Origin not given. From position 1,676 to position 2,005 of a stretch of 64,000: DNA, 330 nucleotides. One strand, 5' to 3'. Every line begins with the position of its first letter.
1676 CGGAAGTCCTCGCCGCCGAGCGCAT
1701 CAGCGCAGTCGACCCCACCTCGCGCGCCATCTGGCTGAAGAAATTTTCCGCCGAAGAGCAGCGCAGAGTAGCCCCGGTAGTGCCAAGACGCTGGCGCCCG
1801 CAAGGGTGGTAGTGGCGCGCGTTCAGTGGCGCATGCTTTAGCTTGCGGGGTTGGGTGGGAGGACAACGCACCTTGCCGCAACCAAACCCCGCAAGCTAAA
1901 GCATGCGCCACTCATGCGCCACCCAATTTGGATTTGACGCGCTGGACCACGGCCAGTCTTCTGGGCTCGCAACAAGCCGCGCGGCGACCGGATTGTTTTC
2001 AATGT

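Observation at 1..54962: At least 22 GTAG/GTGG-headed double-hairpin (REPIN-like) units in 64 kb, with compensatory stem changes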

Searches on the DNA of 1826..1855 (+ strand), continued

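Call 84: search_with_rna_model(model_id=R1, sources=[window, L002, L003, L005, L007, L009, L010, L011, L012, L013, L014, L015, L016, L017, L018, L020, L022, L023, L024, L025, L026, L028, L029, L031, L032, L033, L034, L035, L036, L037, L038, L039, L040, L041, L042, L043, L044, L045, L046, L047, L048, L050, L052, L053, L054, L056, L059, L060, L061, L062, L063, L064, L066, L067, L068, L069, L071, L072, L074, L075, L076, L077, L078, L080, L081, L082, L083, L084, L085, L089, L091, L092, L093, L094, L095, L096, L099, L100, L101, L103, L104, L107, L108, L109, L110, L111, L112, L113, L114, L115, L116, L118, L119, L120, L122, L123, L128, L130, L137, L181], filters=default, max_evalue=0.001, make_alignment=true)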
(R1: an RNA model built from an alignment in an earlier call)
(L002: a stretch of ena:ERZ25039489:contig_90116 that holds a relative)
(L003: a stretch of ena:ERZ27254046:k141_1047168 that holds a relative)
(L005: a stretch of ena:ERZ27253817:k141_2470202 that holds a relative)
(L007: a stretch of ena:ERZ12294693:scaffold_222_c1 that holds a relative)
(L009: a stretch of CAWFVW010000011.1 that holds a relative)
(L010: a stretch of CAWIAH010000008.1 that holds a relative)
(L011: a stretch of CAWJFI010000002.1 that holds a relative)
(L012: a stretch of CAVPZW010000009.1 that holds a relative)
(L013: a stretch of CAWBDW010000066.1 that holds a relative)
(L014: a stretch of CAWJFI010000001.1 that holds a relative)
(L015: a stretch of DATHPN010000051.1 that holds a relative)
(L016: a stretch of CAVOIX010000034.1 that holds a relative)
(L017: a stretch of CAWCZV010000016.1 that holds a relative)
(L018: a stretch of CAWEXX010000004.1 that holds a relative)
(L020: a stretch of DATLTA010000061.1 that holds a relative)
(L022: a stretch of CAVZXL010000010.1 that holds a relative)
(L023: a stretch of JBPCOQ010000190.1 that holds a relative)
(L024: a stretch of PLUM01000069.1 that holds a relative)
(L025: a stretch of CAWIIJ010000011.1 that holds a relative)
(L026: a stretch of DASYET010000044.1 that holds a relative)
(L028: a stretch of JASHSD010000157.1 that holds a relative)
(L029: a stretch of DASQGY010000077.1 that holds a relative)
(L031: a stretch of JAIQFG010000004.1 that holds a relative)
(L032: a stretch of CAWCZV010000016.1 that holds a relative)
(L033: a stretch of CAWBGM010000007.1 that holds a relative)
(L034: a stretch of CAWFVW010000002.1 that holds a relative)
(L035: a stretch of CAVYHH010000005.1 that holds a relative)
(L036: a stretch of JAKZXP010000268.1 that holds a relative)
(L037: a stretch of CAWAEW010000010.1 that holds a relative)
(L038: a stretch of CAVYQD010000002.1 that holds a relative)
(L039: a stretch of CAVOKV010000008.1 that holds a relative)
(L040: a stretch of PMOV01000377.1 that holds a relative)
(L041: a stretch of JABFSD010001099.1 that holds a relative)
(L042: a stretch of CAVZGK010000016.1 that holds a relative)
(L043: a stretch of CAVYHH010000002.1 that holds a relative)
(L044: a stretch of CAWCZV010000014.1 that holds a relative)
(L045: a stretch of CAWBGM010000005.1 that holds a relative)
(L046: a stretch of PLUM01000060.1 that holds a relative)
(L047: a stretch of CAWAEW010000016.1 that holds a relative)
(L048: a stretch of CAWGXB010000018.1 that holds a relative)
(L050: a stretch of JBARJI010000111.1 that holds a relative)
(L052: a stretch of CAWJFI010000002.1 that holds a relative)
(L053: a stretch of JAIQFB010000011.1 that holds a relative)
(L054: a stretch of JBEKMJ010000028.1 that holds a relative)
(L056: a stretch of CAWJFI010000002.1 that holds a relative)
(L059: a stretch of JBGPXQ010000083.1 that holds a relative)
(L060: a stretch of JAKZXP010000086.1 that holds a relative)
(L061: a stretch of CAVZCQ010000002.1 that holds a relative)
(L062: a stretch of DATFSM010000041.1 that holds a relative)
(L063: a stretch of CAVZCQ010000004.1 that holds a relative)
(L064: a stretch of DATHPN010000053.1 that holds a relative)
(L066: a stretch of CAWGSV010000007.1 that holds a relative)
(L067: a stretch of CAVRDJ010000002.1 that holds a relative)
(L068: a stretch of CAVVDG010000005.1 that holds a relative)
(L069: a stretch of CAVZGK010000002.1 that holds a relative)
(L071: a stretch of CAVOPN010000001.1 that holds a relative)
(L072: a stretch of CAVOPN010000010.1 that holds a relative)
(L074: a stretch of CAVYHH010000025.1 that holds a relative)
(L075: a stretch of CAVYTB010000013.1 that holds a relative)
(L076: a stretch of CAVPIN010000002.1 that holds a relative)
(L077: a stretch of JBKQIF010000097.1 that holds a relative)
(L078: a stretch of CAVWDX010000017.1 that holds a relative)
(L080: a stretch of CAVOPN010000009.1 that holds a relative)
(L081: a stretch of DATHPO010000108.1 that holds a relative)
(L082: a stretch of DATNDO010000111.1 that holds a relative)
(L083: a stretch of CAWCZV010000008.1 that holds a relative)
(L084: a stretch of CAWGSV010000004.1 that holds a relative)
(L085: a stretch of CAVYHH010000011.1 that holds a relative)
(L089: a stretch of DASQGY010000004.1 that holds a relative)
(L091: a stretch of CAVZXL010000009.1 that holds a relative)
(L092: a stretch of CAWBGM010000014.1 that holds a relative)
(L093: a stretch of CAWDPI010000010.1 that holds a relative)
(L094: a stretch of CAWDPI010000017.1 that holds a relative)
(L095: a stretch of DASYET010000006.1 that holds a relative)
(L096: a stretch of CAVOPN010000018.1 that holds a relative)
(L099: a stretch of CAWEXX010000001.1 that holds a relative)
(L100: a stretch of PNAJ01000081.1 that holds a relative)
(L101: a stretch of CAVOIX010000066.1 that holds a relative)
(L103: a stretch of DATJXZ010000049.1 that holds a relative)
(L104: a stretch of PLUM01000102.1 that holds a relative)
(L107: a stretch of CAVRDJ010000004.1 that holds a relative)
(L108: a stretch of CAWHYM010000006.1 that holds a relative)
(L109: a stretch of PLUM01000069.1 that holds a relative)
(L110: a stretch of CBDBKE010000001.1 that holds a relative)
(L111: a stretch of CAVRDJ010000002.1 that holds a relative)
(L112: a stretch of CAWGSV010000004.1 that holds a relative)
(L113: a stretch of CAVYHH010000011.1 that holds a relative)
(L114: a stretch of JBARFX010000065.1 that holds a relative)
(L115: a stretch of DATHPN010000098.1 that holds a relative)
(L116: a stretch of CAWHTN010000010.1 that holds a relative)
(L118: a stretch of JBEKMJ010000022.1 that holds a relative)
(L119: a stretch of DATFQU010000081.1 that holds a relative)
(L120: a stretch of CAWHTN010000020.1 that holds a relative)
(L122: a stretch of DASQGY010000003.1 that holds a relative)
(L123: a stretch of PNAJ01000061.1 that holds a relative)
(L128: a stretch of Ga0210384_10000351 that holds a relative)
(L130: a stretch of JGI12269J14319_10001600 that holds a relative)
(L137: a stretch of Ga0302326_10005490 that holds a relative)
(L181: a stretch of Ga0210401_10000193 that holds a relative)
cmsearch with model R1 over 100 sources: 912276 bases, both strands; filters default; matches with E-value up to 0.001: 393.
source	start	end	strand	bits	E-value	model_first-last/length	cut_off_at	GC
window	54932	54961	-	49.1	1.2e-12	1-30/30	no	0.63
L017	6252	6281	-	49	1.4e-12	1-30/30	no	0.6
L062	3769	3798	-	48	3.1e-12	1-30/30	no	0.6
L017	376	405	-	47.9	3.1e-12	1-30/30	no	0.6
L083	2300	2329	-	47.9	3.1e-12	1-30/30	no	0.6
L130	6105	6134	-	47.9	3.1e-12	1-30/30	no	0.6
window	54890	54919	+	47.8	3.5e-12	1-30/30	no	0.57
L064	1770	1799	-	47.7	3.8e-12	1-30/30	no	0.53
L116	7610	7639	+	47.7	3.9e-12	1-30/30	no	0.67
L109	59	88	-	47.5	4.3e-12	1-30/30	no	0.57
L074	4955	4984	+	47.5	4.6e-12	1-30/30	no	0.63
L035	6201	6230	-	47.3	5.1e-12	1-30/30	no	0.6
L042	5472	5501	+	47.3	5.1e-12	1-30/30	no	0.6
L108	7840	7869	-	47.1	5.8e-12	1-30/30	no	0.57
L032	2744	2773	+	47.1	6e-12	1-30/30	no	0.67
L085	3582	3611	+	47.1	6.1e-12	1-30/30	no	0.67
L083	7617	7646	+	46.9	6.9e-12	1-30/30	no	0.63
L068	5204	5233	+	46.6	8.6e-12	1-30/30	no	0.67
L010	1622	1651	+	46.6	9e-12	1-30/30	no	0.57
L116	7646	7675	+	46.6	9e-12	1-30/30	no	0.53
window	5803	5832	+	46.5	9.3e-12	1-30/30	no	0.63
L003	8993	9022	+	46.5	9.3e-12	1-30/30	no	0.63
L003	14795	14824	-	46.5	9.3e-12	1-30/30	no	0.63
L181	6113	6142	+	46.5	9.3e-12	1-30/30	no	0.63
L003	12124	12153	+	46.4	1e-11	1-30/30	no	0.6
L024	3970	3999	+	46.4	1.1e-11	1-30/30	no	0.63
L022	6142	6171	+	46.2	1.2e-11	1-30/30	no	0.6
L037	923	952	+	46.2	1.2e-11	1-30/30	no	0.6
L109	5018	5047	-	46.2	1.2e-11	1-30/30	no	0.53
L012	6168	6197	-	46.1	1.3e-11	1-30/30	no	0.57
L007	1931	1960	+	46.1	1.3e-11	1-30/30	no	0.57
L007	15126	15155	+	46.1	1.3e-11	1-30/30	no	0.57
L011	2559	2588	+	45.9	1.5e-11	1-30/30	no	0.53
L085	3624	3653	-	45.9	1.5e-11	1-30/30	no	0.53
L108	4602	4631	-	45.8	1.7e-11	1-30/30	no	0.73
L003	2420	2449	+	45.7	1.7e-11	1-30/30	no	0.57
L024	6413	6442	-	45.7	1.8e-11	1-30/30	no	0.53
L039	3670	3699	-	45.7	1.8e-11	1-30/30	no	0.53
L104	4607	4636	-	45.7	1.8e-11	1-30/30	no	0.53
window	1882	1911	-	45.6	1.8e-11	1-30/30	no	0.6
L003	9931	9960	-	45.4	2.3e-11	1-30/30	no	0.6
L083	2258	2287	+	45.3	2.3e-11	1-30/30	no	0.57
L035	3349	3378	-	45.3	2.4e-11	1-30/30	no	0.57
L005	588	617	+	45.2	2.6e-11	1-30/30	no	0.57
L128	6150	6179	-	45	3e-11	1-30/30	no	0.57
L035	6157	6186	+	44.9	3.4e-11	1-30/30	no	0.6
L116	6095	6124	+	44.9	3.4e-11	1-30/30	no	0.6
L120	4924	4953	+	44.9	3.4e-11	1-30/30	no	0.6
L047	7461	7490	+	44.8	3.6e-11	1-30/30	no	0.57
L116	7709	7738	-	44.7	3.9e-11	1-30/30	no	0.6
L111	5210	5239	-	44.6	4.3e-11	1-30/30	no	0.67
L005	3667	3696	+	44.5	4.5e-11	1-30/30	no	0.67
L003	9869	9898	+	44.5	4.6e-11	1-30/30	no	0.67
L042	4165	4194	-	44.4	4.9e-11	1-30/30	no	0.63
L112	697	726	+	44.2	5.6e-11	1-30/30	no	0.57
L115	1064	1093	+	44.2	5.6e-11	1-30/30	no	0.7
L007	10604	10633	+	44.2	5.6e-11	1-30/30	no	0.53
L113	1715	1744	+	44.1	6.2e-11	1-30/30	no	0.53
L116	6138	6167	-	43.9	6.9e-11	1-30/30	no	0.6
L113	2190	2219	-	43.9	6.9e-11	1-30/30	no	0.53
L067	5169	5198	+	43.9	7e-11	1-30/30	no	0.7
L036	2799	2828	-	43.8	7.5e-11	1-30/30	no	0.6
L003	9087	9116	-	43.6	9.1e-11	1-30/30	no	0.67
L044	910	939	-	43.4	1e-10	1-30/30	no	0.63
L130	6063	6092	+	43.3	1.1e-10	1-30/30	no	0.53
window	1826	1855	+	43.3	1.1e-10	1-30/30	no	0.63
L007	10734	10763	-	43.3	1.2e-10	1-30/30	no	0.6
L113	1757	1786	-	43.2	1.2e-10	1-30/30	no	0.6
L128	9767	9796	-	43.1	1.3e-10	1-30/30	no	0.63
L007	8284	8313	-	43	1.5e-10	1-30/30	no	0.53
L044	5687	5716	-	42.9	1.6e-10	1-30/30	no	0.6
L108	4560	4589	+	42.8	1.6e-10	1-30/30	no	0.63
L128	6108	6137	+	42.6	1.9e-10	1-30/30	no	0.57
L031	1301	1330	-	42.6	2e-10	1-30/30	no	0.5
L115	1106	1135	-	42.5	2.1e-10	1-30/30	no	0.7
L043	43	72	-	42.5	2.1e-10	1-30/30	no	0.57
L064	1728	1757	+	42.4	2.3e-10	1-30/30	no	0.63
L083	7659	7688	-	42.4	2.3e-10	1-30/30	no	0.63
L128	9710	9739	+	42.4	2.3e-10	1-30/30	no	0.6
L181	9712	9741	+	42.4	2.3e-10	1-30/30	no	0.6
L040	3725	3754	-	42.4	2.3e-10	1-30/30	no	0.53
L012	7751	7780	-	42.4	2.3e-10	1-30/30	no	0.67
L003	4210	4239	+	42.3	2.6e-10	1-30/30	no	0.57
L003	10600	10629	-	42.3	2.6e-10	1-30/30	no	0.57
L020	5256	5285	-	42.2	2.6e-10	1-30/30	no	0.53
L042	5519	5548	-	42.2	2.6e-10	1-30/30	no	0.53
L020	5215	5244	+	42.2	2.8e-10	1-30/30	no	0.5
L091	3026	3055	-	42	3.1e-10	1-30/30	no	0.6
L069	2730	2759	+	41.9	3.3e-10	1-30/30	no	0.6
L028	4562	4591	+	41.9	3.3e-10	1-30/30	no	0.6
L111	7303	7332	-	41.8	3.7e-10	1-30/30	no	0.67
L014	2100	2129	+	41.7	3.8e-10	1-30/30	no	0.63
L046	4614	4643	-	41.7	3.9e-10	1-30/30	no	0.63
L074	4997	5026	-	41.6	4.2e-10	1-30/30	no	0.67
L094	1235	1264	-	41.5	4.5e-10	1-30/30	no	0.63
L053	799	828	-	41.5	4.5e-10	1-30/30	no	0.7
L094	1188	1217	+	41.5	4.6e-10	1-30/30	no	0.6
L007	16850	16879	+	41.5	4.7e-10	1-30/30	no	0.53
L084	5101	5130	-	41.5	4.7e-10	1-30/30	no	0.53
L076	661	690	-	41.5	4.7e-10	1-30/30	no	0.57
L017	334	363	+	41.4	5e-10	1-30/30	no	0.67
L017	6210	6239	+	41.4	5e-10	1-30/30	no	0.67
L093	7536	7565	-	41.4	5e-10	1-30/30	no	0.67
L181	6155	6184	-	41.3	5.5e-10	1-30/30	no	0.53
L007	1985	2014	-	41.2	5.9e-10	1-30/30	no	0.6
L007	19720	19749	+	41.1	6e-10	1-30/30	no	0.53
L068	5763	5792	-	41.1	6.3e-10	1-30/30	no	0.57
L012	2577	2606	-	41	6.9e-10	1-30/30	no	0.63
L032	2786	2815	-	40.9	7.3e-10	1-30/30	no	0.67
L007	22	51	-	40.9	7.3e-10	1-30/30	no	0.57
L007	16145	16174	+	40.9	7.3e-10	1-30/30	no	0.57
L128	11974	12003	+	40.9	7.4e-10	1-30/30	no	0.5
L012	6123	6152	+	40.8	7.9e-10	1-30/30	no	0.5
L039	3628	3657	+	40.8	7.9e-10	1-30/30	no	0.5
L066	3852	3881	+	40.8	7.9e-10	1-30/30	no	0.5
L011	2601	2630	-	40.7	8.8e-10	1-30/30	no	0.47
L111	7260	7289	+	40.6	9.3e-10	1-30/30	no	0.67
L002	12181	12210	+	40.6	9.5e-10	1-30/30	no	0.5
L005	1381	1410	+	40.6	9.5e-10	1-30/30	no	0.6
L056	2731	2760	-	40.6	9.5e-10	1-30/30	no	0.6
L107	302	331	-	40.6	9.5e-10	1-30/30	no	0.6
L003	4252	4281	-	40.4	1.1e-09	1-30/30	no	0.5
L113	3865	3894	-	40.4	1.1e-09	1-30/30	no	0.57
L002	6305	6334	+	40.3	1.2e-09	1-30/30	no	0.6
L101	3490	3519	+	40.3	1.2e-09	1-30/30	no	0.6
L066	1593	1622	+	40.3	1.2e-09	1-30/30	no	0.7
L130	9764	9793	-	40.3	1.2e-09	1-30/30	no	0.53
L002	18267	18296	+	40.1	1.4e-09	1-30/30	no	0.57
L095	7652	7681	-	40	1.5e-09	1-30/30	no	0.7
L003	10546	10575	+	39.9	1.6e-09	1-30/30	no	0.63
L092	6618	6647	-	39.7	1.9e-09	1-30/30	no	0.6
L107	245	274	+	39.7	1.9e-09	1-30/30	no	0.67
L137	20600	20629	+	39.7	1.9e-09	1-30/30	no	0.63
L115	3898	3927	+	39.7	1.9e-09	1-30/30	no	0.57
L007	6386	6415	+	39.7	1.9e-09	1-30/30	no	0.53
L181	11995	12024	-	39.6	2e-09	1-30/30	no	0.53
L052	6161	6190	-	39.6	2e-09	1-30/30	no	0.63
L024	1596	1625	-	39.5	2.1e-09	1-30/30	no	0.63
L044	868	897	+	39.4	2.3e-09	1-30/30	no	0.6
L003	14725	14754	+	39.4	2.4e-09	1-30/30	no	0.6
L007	12196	12225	+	39.4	2.4e-09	1-30/30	no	0.53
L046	4565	4594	+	39.4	2.4e-09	1-30/30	no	0.53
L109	4969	4998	+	39.4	2.4e-09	1-30/30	no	0.53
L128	12016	12045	-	39.3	2.5e-09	1-30/30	no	0.57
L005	6257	6286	+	39.3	2.5e-09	1-30/30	no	0.57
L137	20652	20681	-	38.9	3.5e-09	1-30/30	no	0.63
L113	2122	2151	+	38.8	3.6e-09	1-30/30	no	0.47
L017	2018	2047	+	38.8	3.7e-09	1-30/30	no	0.53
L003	12182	12211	-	38.6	4.2e-09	1-30/30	no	0.57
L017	2061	2090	-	38.5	4.8e-09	1-30/30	no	0.57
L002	3109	3138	+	38.4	5.2e-09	1-30/30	no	0.7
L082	6035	6064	-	38.3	5.6e-09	1-30/30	no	0.63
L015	2730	2759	+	38.2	5.9e-09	1-30/30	no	0.57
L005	1438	1467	-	38.2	6.2e-09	1-30/30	no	0.67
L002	3531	3560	-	38.1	6.2e-09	1-30/30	no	0.6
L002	9925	9954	-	38.1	6.2e-09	1-30/30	no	0.6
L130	9709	9738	+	38.1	6.3e-09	1-30/30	no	0.57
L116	5630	5659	-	38.1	6.3e-09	1-30/30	no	0.63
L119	3765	3794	-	37.8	8e-09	1-30/30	no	0.57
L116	5588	5617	+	37.8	8.1e-09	1-30/30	no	0.63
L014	3781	3810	-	37.7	8.4e-09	1-30/30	no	0.57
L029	3894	3923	-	37.7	8.5e-09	1-30/30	no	0.53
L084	7707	7736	+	37.6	9.3e-09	1-30/30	no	0.53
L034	7370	7399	+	37.6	9.3e-09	1-30/30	no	0.53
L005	6399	6428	-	37.6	9.5e-09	1-30/30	no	0.63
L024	1548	1577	+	37.5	1e-08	1-30/30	no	0.5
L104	4558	4587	+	37.5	1e-08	1-30/30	no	0.5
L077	4582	4611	-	37.4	1.1e-08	1-30/30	no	0.57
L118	6346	6375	+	37.3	1.1e-08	1-30/30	no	0.6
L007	12371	12400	-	37.3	1.2e-08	1-30/30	no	0.63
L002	10656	10685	-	37.2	1.2e-08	1-30/30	no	0.57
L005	2075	2104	+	37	1.5e-08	1-30/30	no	0.53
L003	15327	15356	+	36.9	1.6e-08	1-30/30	no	0.6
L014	2142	2171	-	36.8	1.8e-08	1-30/30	no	0.63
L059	5576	5605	-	36.7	1.8e-08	1-30/30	no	0.53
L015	2772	2801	-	36.7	1.9e-08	1-30/30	no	0.57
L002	5293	5322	+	36.7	2e-08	1-30/30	no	0.6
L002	6246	6275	+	36.7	2e-08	1-30/30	no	0.6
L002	8196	8225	+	36.7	2e-08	1-30/30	no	0.6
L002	10534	10563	+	36.7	2e-08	1-30/30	no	0.6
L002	12441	12470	+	36.7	2e-08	1-30/30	no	0.6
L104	7665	7694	+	36.6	2.1e-08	1-30/30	no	0.67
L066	3897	3926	-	36.5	2.2e-08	1-30/30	no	0.5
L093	7494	7523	+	36.4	2.3e-08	1-30/30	no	0.63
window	3226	3255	+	36.4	2.3e-08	1-30/30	no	0.53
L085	7522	7552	-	36.4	2.3e-08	1-30/30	no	0.71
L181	9769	9798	-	36.3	2.7e-08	1-30/30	no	0.63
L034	7412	7441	-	36.2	2.8e-08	1-30/30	no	0.53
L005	3726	3755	-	36.2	2.8e-08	1-30/30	no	0.6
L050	7347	7376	-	36.1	3.1e-08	1-30/30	no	0.6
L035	3284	3313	+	36.1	3.1e-08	1-30/30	no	0.47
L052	2148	2177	+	36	3.2e-08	1-30/30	no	0.67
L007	2783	2812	-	35.9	3.4e-08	1-30/30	no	0.53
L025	1154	1183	+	35.9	3.6e-08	1-30/30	no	0.57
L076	4042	4071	+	35.9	3.7e-08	1-30/30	no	0.53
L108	852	883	+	35.7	4e-08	1-30/30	no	0.66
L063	4517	4547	-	35.7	4.2e-08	1-30/30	no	0.55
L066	1635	1664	-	35.6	4.4e-08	1-30/30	no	0.6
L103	4788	4817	-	35.5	4.7e-08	1-30/30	no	0.57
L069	1394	1423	+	35.5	4.9e-08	1-30/30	no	0.6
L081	598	627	-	35.4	5.3e-08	1-30/30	no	0.57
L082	5928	5957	-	35.3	5.8e-08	1-30/30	no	0.67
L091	2980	3009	+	35.2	6e-08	1-30/30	no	0.67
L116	1404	1433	-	35.1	6.7e-08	1-30/30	no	0.57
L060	5177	5206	+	35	7e-08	1-30/30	no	0.57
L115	5068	5097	+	35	7e-08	1-30/30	no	0.6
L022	6187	6216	-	34.9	7.9e-08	1-30/30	no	0.67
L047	7505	7534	-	34.8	8.2e-08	1-30/30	no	0.6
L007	18735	18764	+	34.8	8.4e-08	1-30/30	no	0.57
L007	5192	5221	+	34.8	8.4e-08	1-30/30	no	0.5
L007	5744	5773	+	34.8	8.4e-08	1-30/30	no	0.5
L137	11921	11950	-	34.7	9.2e-08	1-30/30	no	0.53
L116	4527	4556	-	34.6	9.5e-08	1-30/30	no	0.47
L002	1817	1846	+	34.6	9.9e-08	1-30/30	no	0.57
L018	4057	4086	-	34.5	1e-07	1-30/30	no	0.53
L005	9693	9722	-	34.5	1.1e-07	1-30/30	no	0.53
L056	3771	3800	-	34.4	1.2e-07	1-30/30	no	0.63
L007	2662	2691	+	34.3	1.2e-07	1-30/30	no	0.63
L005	2131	2160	-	34.3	1.2e-07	1-30/30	no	0.6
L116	1359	1388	+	34.2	1.3e-07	1-30/30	no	0.5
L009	6612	6641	+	34.1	1.4e-07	1-30/30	no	0.47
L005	3991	4019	+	34.1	1.4e-07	1-30/30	no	0.59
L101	3531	3560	-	34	1.5e-07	1-30/30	no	0.5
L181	11947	11976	+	34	1.6e-07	1-30/30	no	0.53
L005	10450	10479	+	33.8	1.8e-07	1-30/30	no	0.6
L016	836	865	+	33.7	1.9e-07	1-30/30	no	0.6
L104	7707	7736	-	33.6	2.1e-07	1-30/30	no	0.77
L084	5052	5081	+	33.2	2.8e-07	1-30/30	no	0.5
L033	2502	2528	-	33.2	2.8e-07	1-30/30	no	0.59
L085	7479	7509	+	33.2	2.8e-07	1-30/30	no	0.65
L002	18581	18610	+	33.2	3e-07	1-30/30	no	0.6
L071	6409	6438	-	33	3.3e-07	1-30/30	no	0.53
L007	9758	9787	-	33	3.3e-07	1-30/30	no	0.57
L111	5168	5197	+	33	3.4e-07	1-30/30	no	0.6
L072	6173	6202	+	32.8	3.8e-07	1-30/30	no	0.5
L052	2190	2219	-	32.8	3.9e-07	1-30/30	no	0.53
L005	11325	11354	+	32.8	3.9e-07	1-30/30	no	0.6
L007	6521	6550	-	32.7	4.1e-07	1-30/30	no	0.6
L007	15268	15297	-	32.7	4.1e-07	1-30/30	no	0.6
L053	743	772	+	32.3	5.8e-07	1-30/30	no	0.63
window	4404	4433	-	32.3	5.8e-07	1-30/30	no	0.57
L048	1372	1399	+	32.3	5.9e-07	1-30/30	no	0.54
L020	7920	7949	+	32.2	6.1e-07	1-30/30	no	0.6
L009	879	908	-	32.2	6.4e-07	1-30/30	no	0.5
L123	5235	5267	+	32.1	6.6e-07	1-30/30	no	0.52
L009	7580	7609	+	32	7e-07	1-30/30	no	0.5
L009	7676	7705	-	32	7e-07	1-30/30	no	0.5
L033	2425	2454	+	31.9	7.7e-07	1-30/30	no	0.57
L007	4375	4405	-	31.9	7.9e-07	1-30/30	no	0.58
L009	6672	6701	-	31.8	8.6e-07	1-30/30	no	0.47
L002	5416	5445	-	31.8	8.6e-07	1-30/30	no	0.63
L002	9805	9834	+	31.8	8.6e-07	1-30/30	no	0.63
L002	14796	14825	+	31.8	8.6e-07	1-30/30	no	0.63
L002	17668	17697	+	31.8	8.6e-07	1-30/30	no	0.63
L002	20124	20153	+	31.8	8.6e-07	1-30/30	no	0.6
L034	671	700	-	31.6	1e-06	1-30/30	no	0.6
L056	3728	3758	+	31.4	1.1e-06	1-30/30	no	0.71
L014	3735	3764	+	31.4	1.1e-06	1-30/30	no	0.5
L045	1558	1587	+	31.4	1.2e-06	1-30/30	no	0.6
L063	5308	5337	+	31.3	1.2e-06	1-30/30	no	0.63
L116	4474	4503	+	31.2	1.4e-06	1-30/30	no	0.5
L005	4052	4080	-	31.1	1.4e-06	1-30/30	no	0.55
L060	1155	1184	-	31.1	1.5e-06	1-30/30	no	0.53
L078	1789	1818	-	30.9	1.6e-06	1-30/30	no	0.63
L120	4968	4997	-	30.9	1.7e-06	1-30/30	no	0.57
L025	2520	2549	+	30.9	1.7e-06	1-30/30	no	0.43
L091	7737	7765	+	30.9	1.7e-06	1-30/30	no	0.52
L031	1260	1289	+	30.7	2e-06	1-30/30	no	0.63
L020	7962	7991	-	30.6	2.1e-06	1-30/30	no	0.57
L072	4434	4460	+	30.6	2.1e-06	1-30/30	no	0.56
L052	6111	6140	+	30.5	2.3e-06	1-30/30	no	0.57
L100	3607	3632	+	30.4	2.5e-06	1-30/30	no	0.62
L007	5403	5432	-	30.4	2.5e-06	1-30/30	no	0.43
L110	6612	6641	+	30.4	2.5e-06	1-30/30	no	0.6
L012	7709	7738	+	30.4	2.5e-06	1-30/30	no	0.53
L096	6564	6593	-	30.3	2.6e-06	1-30/30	no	0.63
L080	2637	2665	+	30.3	2.8e-06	1-30/30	no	0.48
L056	2690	2719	+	30.2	3e-06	1-30/30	no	0.67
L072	6136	6163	-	30.2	3e-06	1-30/30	no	0.39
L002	8308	8338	-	30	3.5e-06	1-30/30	no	0.68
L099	1788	1815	-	30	3.5e-06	1-30/30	no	0.36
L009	1324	1353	+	30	3.5e-06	1-30/30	no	0.47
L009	1384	1413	-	30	3.5e-06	1-30/30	no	0.47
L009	1998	2027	+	30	3.5e-06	1-30/30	no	0.47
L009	7284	7313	-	30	3.5e-06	1-30/30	no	0.47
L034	627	656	+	30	3.5e-06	1-30/30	no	0.47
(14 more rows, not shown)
(93 more, lower-scoring)

Alignment A4: 150 matches aligned to the model, 30 columns, each read 5' to 3' on its own strand. Consensus structure (alignment columns), stored with it:
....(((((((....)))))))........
